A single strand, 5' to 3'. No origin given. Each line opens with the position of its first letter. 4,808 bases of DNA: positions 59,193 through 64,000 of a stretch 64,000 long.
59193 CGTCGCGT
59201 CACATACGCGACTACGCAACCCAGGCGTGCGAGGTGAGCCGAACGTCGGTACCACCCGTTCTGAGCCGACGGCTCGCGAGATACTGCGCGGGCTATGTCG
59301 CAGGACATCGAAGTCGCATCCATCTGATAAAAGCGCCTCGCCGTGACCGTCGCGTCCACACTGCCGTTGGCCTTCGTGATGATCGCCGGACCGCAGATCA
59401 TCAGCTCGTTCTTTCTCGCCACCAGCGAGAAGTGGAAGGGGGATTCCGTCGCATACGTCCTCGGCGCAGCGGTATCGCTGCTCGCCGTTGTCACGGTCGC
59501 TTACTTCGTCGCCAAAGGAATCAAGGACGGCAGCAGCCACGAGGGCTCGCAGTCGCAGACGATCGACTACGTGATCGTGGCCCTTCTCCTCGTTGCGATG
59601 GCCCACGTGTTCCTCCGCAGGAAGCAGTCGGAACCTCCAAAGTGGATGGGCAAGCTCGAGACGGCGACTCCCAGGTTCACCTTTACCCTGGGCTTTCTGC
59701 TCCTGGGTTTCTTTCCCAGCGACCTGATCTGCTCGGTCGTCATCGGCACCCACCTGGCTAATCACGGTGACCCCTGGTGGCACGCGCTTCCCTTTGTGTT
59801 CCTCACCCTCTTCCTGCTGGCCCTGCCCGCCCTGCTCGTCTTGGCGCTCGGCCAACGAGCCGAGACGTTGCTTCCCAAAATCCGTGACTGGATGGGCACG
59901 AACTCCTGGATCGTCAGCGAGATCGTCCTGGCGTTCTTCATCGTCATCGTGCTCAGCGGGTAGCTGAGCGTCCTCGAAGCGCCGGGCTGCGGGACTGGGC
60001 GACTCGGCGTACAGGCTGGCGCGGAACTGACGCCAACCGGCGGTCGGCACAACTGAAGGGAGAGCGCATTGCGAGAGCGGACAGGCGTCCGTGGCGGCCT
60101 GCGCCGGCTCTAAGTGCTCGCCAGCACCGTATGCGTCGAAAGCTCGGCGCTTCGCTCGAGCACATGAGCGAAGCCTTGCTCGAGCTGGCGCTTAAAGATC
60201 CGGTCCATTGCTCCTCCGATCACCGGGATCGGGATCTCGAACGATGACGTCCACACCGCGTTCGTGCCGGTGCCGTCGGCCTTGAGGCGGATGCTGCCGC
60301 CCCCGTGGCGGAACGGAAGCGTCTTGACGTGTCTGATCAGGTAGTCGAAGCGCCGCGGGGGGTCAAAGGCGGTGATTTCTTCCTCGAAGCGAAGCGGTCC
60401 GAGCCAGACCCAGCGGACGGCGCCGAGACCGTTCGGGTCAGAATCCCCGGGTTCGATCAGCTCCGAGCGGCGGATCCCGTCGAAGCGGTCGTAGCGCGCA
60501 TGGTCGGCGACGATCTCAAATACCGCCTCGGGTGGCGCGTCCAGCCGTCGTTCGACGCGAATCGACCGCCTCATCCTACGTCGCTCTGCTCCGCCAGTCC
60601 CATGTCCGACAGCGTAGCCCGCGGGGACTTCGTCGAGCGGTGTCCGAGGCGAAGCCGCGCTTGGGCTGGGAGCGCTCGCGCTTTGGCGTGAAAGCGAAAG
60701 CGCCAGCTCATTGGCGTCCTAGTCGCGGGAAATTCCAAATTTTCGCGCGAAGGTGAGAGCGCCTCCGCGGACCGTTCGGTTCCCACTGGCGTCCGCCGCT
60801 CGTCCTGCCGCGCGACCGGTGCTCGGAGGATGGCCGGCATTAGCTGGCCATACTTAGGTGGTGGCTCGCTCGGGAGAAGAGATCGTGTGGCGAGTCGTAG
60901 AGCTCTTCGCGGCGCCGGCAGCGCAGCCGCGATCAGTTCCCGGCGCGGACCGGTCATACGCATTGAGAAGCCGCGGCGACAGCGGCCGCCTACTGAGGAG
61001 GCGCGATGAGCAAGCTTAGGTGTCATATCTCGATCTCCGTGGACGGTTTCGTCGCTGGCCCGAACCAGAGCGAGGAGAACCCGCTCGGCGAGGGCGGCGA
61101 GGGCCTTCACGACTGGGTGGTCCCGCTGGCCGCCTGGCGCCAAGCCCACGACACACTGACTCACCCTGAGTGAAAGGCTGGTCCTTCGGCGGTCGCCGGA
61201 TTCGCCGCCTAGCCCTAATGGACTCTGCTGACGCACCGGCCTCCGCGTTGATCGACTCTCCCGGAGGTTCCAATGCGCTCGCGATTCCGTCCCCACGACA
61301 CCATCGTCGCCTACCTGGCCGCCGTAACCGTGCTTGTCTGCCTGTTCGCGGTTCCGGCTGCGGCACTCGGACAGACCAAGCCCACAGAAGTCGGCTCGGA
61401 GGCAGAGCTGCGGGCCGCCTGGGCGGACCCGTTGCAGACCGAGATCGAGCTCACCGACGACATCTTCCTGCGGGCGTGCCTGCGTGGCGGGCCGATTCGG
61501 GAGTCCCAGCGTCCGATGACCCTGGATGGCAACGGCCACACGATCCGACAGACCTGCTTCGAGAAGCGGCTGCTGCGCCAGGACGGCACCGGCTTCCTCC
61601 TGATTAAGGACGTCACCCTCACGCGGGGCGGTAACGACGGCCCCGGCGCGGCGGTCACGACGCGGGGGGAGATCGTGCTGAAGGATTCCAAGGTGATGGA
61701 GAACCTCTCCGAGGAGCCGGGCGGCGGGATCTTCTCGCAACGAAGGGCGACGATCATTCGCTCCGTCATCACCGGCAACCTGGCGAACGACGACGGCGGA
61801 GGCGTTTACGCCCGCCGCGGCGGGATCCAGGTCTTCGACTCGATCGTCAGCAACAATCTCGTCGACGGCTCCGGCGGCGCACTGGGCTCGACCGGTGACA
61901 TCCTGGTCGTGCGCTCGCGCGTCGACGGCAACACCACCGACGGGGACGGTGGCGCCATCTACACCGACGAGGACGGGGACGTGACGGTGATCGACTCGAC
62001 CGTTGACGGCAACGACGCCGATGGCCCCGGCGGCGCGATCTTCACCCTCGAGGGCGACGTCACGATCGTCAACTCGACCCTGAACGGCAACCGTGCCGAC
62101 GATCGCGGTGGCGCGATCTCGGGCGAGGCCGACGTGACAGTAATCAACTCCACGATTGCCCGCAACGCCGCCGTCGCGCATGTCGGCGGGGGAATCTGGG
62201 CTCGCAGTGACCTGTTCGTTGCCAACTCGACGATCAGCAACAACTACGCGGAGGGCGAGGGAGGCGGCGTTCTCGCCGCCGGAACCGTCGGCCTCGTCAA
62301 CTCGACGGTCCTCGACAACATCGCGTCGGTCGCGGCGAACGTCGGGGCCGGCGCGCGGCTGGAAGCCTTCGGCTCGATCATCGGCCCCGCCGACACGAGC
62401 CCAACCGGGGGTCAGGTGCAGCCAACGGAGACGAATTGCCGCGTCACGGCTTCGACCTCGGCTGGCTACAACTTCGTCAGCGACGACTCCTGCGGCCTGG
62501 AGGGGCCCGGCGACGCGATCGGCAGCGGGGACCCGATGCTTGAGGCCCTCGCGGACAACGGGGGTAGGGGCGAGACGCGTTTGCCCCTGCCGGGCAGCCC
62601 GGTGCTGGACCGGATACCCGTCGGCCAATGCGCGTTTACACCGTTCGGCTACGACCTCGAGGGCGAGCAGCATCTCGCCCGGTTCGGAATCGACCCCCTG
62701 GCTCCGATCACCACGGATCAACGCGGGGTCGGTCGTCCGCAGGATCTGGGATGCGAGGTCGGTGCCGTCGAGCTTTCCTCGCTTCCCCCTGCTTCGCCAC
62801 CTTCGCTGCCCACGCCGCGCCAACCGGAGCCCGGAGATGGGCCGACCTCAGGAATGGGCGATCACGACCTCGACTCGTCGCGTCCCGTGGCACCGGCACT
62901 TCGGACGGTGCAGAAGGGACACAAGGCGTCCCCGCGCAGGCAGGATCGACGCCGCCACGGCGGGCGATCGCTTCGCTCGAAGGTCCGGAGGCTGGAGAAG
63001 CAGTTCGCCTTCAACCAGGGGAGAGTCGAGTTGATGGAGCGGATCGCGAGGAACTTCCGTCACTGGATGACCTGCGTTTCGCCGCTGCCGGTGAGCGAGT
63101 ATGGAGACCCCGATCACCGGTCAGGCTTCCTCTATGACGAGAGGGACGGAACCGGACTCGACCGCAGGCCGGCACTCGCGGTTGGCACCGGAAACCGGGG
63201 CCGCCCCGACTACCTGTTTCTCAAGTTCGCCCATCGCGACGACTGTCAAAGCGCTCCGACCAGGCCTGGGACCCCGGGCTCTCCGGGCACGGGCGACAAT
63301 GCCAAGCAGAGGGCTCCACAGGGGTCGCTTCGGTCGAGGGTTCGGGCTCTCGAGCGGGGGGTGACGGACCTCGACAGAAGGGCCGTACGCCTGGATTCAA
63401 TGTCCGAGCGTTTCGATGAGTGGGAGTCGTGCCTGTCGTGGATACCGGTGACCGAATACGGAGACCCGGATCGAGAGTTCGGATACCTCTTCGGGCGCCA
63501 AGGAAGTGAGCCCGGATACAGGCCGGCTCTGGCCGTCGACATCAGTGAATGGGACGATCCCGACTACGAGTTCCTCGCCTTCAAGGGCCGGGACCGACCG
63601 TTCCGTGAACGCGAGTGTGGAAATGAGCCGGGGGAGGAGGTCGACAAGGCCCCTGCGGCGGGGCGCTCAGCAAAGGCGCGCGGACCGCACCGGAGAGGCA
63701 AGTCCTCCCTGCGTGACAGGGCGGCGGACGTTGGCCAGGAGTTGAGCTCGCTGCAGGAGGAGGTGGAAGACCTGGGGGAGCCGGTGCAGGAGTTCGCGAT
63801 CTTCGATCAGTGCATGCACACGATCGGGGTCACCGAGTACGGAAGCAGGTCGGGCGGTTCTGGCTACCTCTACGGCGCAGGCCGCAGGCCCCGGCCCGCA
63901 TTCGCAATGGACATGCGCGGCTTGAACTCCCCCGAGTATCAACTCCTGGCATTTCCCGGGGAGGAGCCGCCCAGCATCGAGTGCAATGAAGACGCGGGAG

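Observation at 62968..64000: Unrecognised ~120-aa tandem module (basic coiled-coil-like arm plus two-Cys globular part) repeated at least 3 times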

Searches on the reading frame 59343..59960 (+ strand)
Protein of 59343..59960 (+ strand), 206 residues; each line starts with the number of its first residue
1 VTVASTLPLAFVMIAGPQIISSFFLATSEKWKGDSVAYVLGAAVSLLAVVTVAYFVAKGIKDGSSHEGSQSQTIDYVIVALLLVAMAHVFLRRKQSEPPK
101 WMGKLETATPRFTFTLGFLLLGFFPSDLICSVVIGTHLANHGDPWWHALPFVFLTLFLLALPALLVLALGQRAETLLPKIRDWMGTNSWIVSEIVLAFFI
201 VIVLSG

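Call 72: search_protein_families(library=pfam, proteins=[window:59343-59960:+], max_evalue=0.01)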
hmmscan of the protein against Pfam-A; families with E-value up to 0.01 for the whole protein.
window:59343-59960:+ (206 aa): 3 families
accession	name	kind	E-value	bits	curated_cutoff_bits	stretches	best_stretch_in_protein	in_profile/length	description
PF11139.14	SfLAP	-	2.1e-27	96.4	35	1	7-204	2-208/213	Sap, sulfolipid-1-addressing protein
PF01914.23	MarC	-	0.00044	20.2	23.9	1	6-89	113-193/203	MarC family integral membrane protein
PF25592.1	DUF7937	-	0.0035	16.7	31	0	28-94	135-199/402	Domain of unknown function (DUF7937)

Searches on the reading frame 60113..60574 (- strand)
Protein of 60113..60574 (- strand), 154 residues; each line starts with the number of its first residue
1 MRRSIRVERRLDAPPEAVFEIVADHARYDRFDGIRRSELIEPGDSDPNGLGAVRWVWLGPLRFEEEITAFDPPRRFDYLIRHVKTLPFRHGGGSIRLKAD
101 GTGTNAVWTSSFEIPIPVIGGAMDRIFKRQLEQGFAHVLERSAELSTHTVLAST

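Call 72: search_protein_families(library=pfam, proteins=[window:60113-60574:-], max_evalue=0.01)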
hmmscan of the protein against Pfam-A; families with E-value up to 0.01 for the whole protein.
window:60113-60574:- (154 aa): 3 families
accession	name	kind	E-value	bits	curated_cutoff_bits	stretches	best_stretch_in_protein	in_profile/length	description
PF10604.15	Polyketide_cyc2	-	3e-20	73.4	27.4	1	4-137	3-136/142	Polyketide cyclase / dehydrase and lipid transport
PF03364.25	Polyketide_cyc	-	3.5e-06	27.7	23.4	1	12-132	2-119/126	Polyketide cyclase / dehydrase and lipid transport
PF10698.15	DUF2505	-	0.00023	21.8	26.9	1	87-137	100-149/158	Protein of unknown function (DUF2505)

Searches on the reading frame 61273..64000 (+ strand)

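Call 6: search_protein_families(library=pfam, proteins=[window:61273-64000:+], max_evalue=1)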
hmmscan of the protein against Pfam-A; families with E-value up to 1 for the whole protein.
window:61273-64000:+ (909 aa): 4 families
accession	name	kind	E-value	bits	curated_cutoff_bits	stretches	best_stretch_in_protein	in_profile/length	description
PF02415.23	Chlam_PMP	-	7.6e-14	50.8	20.6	2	218-231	5-18/19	Chlamydia polymorphic membrane protein (Chlamydia_PMP) repeat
PF13229.12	Beta_helix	-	1.9e-10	41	25.9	2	228-358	2-123/158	Right handed beta helix region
PF20585.4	Pectate_lyase_5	-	9.5e-07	29.5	24.3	1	38-124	2-96/126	Putative pectate lyase-like adhesive domain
PF05048.19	NosD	-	0.0088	15.9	23.6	1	213-336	47-157/212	Periplasmic copper-binding protein (NosD)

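Call 7: search_protein_families(library=ncbifam, proteins=[window:61273-64000:+], max_evalue=1)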
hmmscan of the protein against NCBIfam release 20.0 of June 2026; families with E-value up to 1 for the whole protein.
window:61273-64000:+ (909 aa): 4 families
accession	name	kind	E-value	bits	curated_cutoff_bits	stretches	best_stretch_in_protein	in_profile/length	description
NF041518.1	choice_anch_Q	domain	7.1e-12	45.4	25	2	479-501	35-57/58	choice-of-anchor Q domain-containing protein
TIGR01376.1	POMP_repeat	repeat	1.3e-10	40.6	15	2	218-234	8-24/28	polymorphic outer membrane protein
TIGR04212.1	GlyGly_RbtA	equivalog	0.00038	18.9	295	1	224-364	153-288/605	rhombotarget A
NF040697.1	VPA1267_fam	equivalog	0.015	15.5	90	0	683-722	98-138/143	VPA1267 family protein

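Call 34: find_homologous_proteins(query=window:61273-64000:+, max_evalue=1e-10)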
Query window:61273-64000:+ (909 aa): 1672 proteins with E <= 1e-10 among 8000 candidates; the best 120 are listed.
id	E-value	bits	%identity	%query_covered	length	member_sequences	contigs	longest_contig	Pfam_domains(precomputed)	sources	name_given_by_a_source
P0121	0.0e+0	2069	100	100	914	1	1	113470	PF13229.13,PF20585.5,PF02415.24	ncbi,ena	-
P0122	0.0e+0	1763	88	96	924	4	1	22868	PF13229.13,PF20585.5,PF02415.24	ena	-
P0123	0.0e+0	1707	84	99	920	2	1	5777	PF20585.5,PF02415.24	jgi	jgi:hypothetical protein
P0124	0.0e+0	1579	80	99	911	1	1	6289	PF13229.13,PF20585.5,PF02415.24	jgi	jgi:hypothetical protein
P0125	0.0e+0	1514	77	99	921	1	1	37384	PF13229.13,PF02415.24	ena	-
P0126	0.0e+0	1371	72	96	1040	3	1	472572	PF13229.13,PF20585.5,PF02415.24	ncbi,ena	-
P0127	0.0e+0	1352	72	96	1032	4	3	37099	PF13229.13,PF20585.5,PF02415.24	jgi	jgi:hypothetical protein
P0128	0.0e+0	1336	71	96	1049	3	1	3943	PF13229.13,PF20585.5,PF02415.24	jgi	-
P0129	0.0e+0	1290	74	88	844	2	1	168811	PF13229.13,PF20585.5,PF02415.24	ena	-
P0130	0.0e+0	1285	69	96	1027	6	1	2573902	PF13229.13,PF20585.5,PF02415.24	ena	-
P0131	0.0e+0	1276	68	96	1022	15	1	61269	PF13229.13,PF20585.5,PF02415.24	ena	-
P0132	0.0e+0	1212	63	98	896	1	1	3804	PF13229.13,PF02415.24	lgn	-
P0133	0.0e+0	1210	66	99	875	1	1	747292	PF13229.13,PF02415.24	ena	-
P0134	0.0e+0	1204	64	97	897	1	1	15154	PF13229.13,PF20585.5,PF02415.24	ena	-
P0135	0.0e+0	1203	65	96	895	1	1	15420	PF13229.13,PF02415.24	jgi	jgi:hypothetical protein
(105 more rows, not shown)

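Call 41: find_encoding_contigs(protein=P0121, flank=8000, max_places=2)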
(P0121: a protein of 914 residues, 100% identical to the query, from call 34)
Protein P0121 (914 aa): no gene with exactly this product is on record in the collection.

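Call 47: predict_structure(alignment_id=A4)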
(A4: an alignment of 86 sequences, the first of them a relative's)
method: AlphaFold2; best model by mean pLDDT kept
length: 914 residues; sequences in the alignment: 86
mean_pLDDT: 80.1   pTM: 0.79
mean pLDDT of the five models: 80.1, 79.5, 79.3, 76.9, 76.3
residues with pLDDT >= 90: 412; 70-90: 273; 50-70: 121; < 50: 108
segments of 3 or more residues with pLDDT < 50: 1-5, 26-33, 513-563, 667-680, 788-803, 899-903, 912-914
pLDDT, mean of each block of 10 residues (from residue 1): 47 71 51 72 90 88 85 61 95 74 79 86 71 93 73 88 90 78 92 77 88 89 70 90 77 81 93 80 93 92 87 96 91 96 97 95 98 87 92 97 96 91 74 81 94 93 72 91 88 91 66 45 38 36 38 42 70 91 91 90 95 94 83 91 85 83 52 37 78 93 92 88 92 87 89 90 88 79 51 47 53 89 91 87 82 91 93 94 86 71 48 48
secondary structure, 60 per line:
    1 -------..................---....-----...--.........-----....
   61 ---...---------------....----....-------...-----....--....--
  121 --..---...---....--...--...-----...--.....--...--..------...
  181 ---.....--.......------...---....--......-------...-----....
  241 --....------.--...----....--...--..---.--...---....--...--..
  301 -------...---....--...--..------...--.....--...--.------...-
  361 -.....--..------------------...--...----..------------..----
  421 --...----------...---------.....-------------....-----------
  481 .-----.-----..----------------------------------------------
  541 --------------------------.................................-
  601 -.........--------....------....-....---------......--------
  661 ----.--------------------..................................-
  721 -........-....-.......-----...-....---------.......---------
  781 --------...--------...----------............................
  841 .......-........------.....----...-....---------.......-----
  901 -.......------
elements in order (helices of 4 or more, strands of 3 or more residues): H8-25 H29-32 E38-40 H43-51 E57-60 E64-66 E82-85 E90-93 E101-103 E109-112 E115-118 E128-130 E134-137 E140-142 E145-147 E153-155 E158-162 E165-167 E178-180 E184-188 E191-197 E204-206 E210-213 E216-221 E229-231 E237-240 E243-246 E256-258 E263-266 E269-271 E282-284 E288-291 E294-296 E308-310 E314-317 E320-322 E333-335 E338-342 E345-347 E357-359 E362-366 E389-391 E394-396 E423-425 E436-438 H466-469 H567-599 E602-610 E619-622 E629-632 E634-637 E647-652 H686-719 E722-729 E736-742 E748-750 E752-755 E765-771 H813-847 E849-856 E863-867 E872-874 E876-879 E889-895 H902-907

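Call 50: fold_search(model_id=the predicted structure, library=pdb)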
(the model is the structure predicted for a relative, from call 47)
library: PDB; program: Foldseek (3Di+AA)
matches with E <= 10: 125; with E <= 0.001: 5
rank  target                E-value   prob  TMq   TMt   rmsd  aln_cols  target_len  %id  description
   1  9cdu_C                5.3e-05  1.00  0.19  0.33  11.8       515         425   14  Crystal Structure of Rhombotarget A-peptide Complex (released 2025-07-02)
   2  9cdv_B                2.1e-04  1.00  0.19  0.34  12.4       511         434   15  Crystal Structure of Rhombotarget A (released 2025-07-02)
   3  9cdv_A                4.5e-04  1.00  0.18  0.31  13.3       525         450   15  Crystal Structure of Rhombotarget A (released 2025-07-02)
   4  9cdu_A                5.6e-04  1.00  0.20  0.34  12.3       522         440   13  Crystal Structure of Rhombotarget A-peptide Complex (released 2025-07-02)
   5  5w6f_A                6.1e-04  1.00  0.21  0.29   9.4       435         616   12  Crystal structure of Bacteriophage CBA120 tailspike protein 3 (TSP3, orf212) (released 2018-10-24)
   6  5nxk_C                2.7e-03  0.99  0.14  0.35  12.4       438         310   13  L. reuteri 53608 SRRP (released 2018-03-21)
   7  5nxk_A                3.7e-03  0.99  0.15  0.37  12.2       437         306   11  L. reuteri 53608 SRRP (released 2018-03-21)
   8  5nxk_B                5.2e-03  0.97  0.14  0.34  12.8       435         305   12  L. reuteri 53608 SRRP (released 2018-03-21)
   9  6nw9_C                7.2e-03  0.99  0.21  0.29   9.5       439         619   12  CRYSTAL STRUCTURE OF A TAILSPIKE PROTEIN 3 (TSP3, ORF212) FROM ESCHERICHIA COLI O157:H7 BACTERIOPHAGE CBA120 (released 2019-06-05)
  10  6nw9_B                9.0e-03  0.98  0.20  0.27  10.4       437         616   11  CRYSTAL STRUCTURE OF A TAILSPIKE PROTEIN 3 (TSP3, ORF212) FROM ESCHERICHIA COLI O157:H7 BACTERIOPHAGE CBA120 (released 2019-06-05)
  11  3th0_A                9.8e-03  0.92  0.20  0.30  10.6       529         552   10  P22 Tailspike complexed with S.Paratyphi O antigen octasaccharide (released 2012-08-29)
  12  7xzb_A                1.9e-02  0.91  0.19  0.35  10.8       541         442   11  Mutant (Y242A) of the N-terminal domain of fucoidan lyase FdlA (released 2022-09-28)
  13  6k0s_A                1.9e-02  0.69  0.16  0.23  12.5       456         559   14  Catalytic domain of GH87 alpha-1,3-glucanase D1069A in complex with nigerose (released 2019-12-25)
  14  2vfn                  2.0e-02  0.80  0.19  0.27  11.3       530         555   10  Low Temperature Structure of P22 Tailspike Protein Fragment (109-666), Mutant V125A (released 2008-12-16)
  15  1tsp                  2.2e-02  0.94  0.21  0.31  10.6       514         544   10  CRYSTAL STRUCTURE OF P22 TAILSPIKE PROTEIN: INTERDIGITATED SUBUNITS IN A THERMOSTABLE TRIMER (released 1995-09-15)
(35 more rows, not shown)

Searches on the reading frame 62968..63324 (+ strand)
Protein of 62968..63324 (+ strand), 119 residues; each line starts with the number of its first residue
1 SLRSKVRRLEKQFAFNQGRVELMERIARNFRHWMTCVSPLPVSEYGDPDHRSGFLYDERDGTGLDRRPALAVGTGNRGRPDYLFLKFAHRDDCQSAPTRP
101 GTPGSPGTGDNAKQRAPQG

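Call 6: search_protein_families(library=pfam, proteins=[window:62968-63324:+], max_evalue=1)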
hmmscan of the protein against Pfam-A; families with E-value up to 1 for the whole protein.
window:62968-63324:+ (119 aa): 0 families

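Call 7: search_protein_families(library=ncbifam, proteins=[window:62968-63324:+], max_evalue=1)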
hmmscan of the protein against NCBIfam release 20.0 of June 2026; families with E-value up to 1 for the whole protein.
window:62968-63324:+ (119 aa): 0 families

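Call 11: search_solved_structures(query=A1, max_evalue=10)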
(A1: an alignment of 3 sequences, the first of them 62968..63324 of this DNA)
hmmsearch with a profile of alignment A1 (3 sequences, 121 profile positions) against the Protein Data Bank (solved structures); distinct sequences matched with E-value up to 10: 4.
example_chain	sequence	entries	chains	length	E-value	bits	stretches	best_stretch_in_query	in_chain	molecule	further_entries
3w92_A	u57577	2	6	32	0.41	13.8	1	6-31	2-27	Thioester coiled coil peptide | Coiled coil peptide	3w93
8oin_Aa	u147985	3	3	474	0.43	13.7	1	21-47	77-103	Peptide chain release factor 1, mitochondrial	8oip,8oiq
8oir_Aa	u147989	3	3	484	0.48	13.5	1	21-47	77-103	Peptide chain release factor 1, mitochondrial | Peptide chain release factor 1, mitochondrial,mtRF1(AAQ)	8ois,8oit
3w8v_A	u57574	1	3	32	0.75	12.9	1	6-31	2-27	GCN4n coiled coil peptide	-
